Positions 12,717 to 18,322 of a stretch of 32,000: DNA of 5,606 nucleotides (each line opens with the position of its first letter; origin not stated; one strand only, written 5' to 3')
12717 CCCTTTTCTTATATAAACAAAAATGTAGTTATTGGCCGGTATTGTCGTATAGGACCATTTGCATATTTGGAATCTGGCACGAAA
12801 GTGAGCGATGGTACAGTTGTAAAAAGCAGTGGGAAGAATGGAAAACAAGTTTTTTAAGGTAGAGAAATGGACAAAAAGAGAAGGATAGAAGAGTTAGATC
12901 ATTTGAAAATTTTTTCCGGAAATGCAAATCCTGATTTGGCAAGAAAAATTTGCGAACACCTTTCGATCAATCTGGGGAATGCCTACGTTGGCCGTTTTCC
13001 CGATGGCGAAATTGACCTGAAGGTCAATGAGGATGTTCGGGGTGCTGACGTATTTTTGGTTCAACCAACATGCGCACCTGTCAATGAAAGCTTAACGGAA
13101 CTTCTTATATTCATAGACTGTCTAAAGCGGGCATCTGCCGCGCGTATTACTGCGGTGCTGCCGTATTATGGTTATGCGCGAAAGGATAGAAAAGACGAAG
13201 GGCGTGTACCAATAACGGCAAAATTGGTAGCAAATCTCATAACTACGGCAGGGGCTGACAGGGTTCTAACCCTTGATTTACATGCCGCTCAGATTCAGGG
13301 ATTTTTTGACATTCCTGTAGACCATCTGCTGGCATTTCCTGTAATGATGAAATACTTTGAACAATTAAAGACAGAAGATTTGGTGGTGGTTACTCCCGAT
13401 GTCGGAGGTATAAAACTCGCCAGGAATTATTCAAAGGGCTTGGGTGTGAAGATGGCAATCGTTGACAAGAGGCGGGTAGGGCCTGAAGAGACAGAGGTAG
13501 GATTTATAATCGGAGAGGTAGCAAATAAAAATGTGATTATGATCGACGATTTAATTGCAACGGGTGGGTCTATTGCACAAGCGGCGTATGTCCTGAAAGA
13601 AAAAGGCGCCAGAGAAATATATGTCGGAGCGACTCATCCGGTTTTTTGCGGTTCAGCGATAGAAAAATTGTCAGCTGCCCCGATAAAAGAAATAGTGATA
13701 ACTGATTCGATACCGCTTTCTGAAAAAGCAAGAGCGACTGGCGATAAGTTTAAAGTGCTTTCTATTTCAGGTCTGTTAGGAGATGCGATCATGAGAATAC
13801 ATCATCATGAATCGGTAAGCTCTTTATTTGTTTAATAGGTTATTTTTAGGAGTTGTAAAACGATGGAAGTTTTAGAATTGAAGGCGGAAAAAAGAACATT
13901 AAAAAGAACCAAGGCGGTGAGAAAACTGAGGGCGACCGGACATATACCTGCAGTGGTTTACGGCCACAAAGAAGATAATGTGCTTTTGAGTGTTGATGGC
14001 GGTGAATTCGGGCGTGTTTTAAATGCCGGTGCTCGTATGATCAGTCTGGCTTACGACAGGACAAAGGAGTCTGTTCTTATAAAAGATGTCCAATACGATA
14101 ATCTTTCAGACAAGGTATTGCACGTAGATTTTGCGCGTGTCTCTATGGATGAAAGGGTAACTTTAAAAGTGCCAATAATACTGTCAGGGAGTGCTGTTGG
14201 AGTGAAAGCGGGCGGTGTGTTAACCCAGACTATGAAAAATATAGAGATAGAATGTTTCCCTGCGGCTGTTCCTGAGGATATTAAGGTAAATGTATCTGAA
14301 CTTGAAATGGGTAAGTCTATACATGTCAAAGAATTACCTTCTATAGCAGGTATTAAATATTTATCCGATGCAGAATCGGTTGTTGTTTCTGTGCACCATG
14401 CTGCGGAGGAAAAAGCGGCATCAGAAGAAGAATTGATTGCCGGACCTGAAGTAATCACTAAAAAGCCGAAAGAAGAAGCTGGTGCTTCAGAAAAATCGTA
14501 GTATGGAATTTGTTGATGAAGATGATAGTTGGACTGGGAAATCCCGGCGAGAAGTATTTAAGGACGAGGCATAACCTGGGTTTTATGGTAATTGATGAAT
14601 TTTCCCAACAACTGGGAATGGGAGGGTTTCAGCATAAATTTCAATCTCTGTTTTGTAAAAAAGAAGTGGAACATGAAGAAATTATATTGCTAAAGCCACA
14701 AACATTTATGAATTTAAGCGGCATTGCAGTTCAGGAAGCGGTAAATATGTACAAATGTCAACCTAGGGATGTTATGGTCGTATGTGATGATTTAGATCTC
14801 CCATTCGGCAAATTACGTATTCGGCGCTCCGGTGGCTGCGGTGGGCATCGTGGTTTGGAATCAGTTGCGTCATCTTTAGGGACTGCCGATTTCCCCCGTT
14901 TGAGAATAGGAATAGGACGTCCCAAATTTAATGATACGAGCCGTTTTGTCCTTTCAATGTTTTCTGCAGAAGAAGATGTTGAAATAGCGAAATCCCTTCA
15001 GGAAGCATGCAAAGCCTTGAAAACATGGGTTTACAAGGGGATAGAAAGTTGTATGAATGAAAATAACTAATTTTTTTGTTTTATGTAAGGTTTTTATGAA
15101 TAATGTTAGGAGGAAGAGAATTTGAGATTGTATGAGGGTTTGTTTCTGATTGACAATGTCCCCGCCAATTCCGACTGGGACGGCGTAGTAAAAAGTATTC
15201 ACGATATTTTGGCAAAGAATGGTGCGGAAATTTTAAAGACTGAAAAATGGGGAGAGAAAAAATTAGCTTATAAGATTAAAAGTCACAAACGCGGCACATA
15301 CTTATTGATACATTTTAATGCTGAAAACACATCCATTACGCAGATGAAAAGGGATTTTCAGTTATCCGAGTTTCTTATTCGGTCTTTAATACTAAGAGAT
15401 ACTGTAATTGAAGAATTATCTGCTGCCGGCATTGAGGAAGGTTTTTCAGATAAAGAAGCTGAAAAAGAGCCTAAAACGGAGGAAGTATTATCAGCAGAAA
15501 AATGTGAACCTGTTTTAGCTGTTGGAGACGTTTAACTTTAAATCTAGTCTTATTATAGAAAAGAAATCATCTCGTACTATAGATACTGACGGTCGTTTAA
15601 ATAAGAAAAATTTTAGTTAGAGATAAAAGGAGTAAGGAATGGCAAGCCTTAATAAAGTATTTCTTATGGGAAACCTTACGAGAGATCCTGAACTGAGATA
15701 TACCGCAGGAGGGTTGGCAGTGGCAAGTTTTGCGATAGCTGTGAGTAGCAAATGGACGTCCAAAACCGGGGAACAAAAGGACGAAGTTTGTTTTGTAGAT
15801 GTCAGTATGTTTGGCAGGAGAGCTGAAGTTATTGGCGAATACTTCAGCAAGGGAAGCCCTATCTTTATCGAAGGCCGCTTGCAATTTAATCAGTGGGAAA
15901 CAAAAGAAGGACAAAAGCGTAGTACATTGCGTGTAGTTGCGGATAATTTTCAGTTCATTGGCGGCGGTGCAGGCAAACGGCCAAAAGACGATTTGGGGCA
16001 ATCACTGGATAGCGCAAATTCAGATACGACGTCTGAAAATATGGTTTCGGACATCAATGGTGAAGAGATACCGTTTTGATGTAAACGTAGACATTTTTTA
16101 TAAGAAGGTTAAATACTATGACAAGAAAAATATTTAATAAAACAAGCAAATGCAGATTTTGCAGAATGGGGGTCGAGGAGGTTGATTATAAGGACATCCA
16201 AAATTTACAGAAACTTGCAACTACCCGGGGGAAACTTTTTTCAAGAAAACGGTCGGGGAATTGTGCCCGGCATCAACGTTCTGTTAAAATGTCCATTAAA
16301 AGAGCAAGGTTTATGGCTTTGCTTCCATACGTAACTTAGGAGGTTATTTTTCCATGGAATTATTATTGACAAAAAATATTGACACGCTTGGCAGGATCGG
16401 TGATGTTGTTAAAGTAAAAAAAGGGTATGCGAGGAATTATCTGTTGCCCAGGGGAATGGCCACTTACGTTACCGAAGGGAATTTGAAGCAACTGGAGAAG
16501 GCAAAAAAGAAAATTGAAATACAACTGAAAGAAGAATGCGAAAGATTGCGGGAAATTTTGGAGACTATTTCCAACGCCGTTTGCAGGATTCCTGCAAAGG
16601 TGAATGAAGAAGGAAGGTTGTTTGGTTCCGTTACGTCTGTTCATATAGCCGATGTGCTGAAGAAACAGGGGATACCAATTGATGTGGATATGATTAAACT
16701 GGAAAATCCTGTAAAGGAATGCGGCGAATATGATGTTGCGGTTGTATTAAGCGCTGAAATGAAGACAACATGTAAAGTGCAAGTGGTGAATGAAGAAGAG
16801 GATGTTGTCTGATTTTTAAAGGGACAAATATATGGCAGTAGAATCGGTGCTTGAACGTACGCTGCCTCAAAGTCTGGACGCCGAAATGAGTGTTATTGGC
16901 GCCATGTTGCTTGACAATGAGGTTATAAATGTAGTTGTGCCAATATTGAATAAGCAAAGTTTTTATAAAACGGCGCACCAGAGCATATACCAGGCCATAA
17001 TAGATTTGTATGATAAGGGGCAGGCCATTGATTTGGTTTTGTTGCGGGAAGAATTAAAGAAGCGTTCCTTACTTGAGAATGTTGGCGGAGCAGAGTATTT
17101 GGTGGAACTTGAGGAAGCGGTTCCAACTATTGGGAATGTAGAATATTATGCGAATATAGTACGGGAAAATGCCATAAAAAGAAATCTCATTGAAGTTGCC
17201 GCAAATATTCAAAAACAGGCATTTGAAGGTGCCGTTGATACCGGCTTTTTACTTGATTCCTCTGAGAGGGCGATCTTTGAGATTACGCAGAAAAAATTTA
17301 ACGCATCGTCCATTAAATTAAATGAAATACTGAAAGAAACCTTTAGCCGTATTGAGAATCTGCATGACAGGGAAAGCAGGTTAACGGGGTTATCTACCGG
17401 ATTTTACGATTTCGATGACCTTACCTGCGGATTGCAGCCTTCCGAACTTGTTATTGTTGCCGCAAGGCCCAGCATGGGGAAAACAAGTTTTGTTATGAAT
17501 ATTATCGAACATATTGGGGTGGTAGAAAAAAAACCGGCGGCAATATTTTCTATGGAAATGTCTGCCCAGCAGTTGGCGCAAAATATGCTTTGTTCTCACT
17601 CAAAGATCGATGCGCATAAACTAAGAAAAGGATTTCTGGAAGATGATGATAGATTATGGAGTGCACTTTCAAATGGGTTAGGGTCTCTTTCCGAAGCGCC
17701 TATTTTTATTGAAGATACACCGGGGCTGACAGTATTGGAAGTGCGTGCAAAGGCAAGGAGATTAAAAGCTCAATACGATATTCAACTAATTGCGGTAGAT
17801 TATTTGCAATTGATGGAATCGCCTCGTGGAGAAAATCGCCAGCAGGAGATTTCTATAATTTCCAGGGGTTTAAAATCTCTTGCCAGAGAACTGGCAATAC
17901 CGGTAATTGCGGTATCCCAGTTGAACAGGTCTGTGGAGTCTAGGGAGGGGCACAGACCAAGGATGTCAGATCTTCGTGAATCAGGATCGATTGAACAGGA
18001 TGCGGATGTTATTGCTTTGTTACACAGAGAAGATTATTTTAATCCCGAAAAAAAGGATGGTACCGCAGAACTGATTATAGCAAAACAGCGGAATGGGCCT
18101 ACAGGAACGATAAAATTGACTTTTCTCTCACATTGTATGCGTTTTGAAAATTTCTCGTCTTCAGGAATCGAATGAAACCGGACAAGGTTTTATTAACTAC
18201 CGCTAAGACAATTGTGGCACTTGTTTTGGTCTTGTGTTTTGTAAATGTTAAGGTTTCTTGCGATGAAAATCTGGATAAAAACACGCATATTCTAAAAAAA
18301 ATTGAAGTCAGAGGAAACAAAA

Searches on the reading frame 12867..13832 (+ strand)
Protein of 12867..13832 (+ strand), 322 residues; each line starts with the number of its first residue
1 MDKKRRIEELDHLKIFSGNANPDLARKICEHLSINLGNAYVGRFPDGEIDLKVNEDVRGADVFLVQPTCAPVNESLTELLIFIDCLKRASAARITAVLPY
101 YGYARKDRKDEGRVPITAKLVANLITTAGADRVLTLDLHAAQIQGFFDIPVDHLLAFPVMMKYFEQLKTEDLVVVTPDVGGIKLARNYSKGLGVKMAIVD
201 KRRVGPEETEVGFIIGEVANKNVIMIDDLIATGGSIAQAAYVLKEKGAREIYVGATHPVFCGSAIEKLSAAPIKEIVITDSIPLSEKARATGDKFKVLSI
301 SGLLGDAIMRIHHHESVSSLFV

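Call 55: search_protein_families(library=pfam, proteins=[window:12867-13832:+], max_evalue=0.00001)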
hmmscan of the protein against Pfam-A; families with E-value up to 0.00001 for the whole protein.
window:12867-13832:+ (322 aa): 3 families
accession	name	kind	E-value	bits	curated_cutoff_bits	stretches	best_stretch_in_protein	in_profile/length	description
PF13793.12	Pribosyltran_N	-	1.8e-51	173.3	25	1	13-129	1-117/117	N-terminal domain of ribose phosphate pyrophosphokinase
PF14572.12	Pribosyl_synth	-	1.9e-25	90.3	27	1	214-321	77-183/184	Phosphoribosyl synthetase-associated domain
PF00156.33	Pribosyltran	-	7.7e-14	51.7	26.3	1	162-252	21-119/158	Phosphoribosyl transferase domain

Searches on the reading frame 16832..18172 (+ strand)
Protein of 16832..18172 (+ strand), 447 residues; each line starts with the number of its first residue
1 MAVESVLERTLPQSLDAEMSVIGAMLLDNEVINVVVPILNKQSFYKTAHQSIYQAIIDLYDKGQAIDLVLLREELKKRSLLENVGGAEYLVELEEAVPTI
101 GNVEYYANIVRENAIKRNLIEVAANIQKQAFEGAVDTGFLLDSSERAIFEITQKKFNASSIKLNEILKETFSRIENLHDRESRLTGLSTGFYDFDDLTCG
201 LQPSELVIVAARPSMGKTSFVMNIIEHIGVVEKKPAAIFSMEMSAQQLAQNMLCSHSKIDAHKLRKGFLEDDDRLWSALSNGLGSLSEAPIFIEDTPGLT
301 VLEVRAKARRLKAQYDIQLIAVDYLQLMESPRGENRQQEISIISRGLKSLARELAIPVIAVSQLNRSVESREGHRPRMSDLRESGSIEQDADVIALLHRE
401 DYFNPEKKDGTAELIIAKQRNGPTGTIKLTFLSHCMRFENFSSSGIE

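Call 55: search_protein_families(library=pfam, proteins=[window:16832-18172:+], max_evalue=0.00001)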
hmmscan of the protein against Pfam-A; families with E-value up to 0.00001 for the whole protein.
window:16832-18172:+ (447 aa): 3 families
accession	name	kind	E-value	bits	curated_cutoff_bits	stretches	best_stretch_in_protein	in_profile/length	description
PF03796.21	DnaB_C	-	3.4e-105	351.5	27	1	186-440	1-255/255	DnaB-like helicase C terminal domain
PF00772.26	DnaB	-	5.7e-35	119.9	23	1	11-112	2-103/103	DnaB-like helicase N terminal domain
PF13481.12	AAA_25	-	1.8e-07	31.4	27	1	203-365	32-191/195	AAA domain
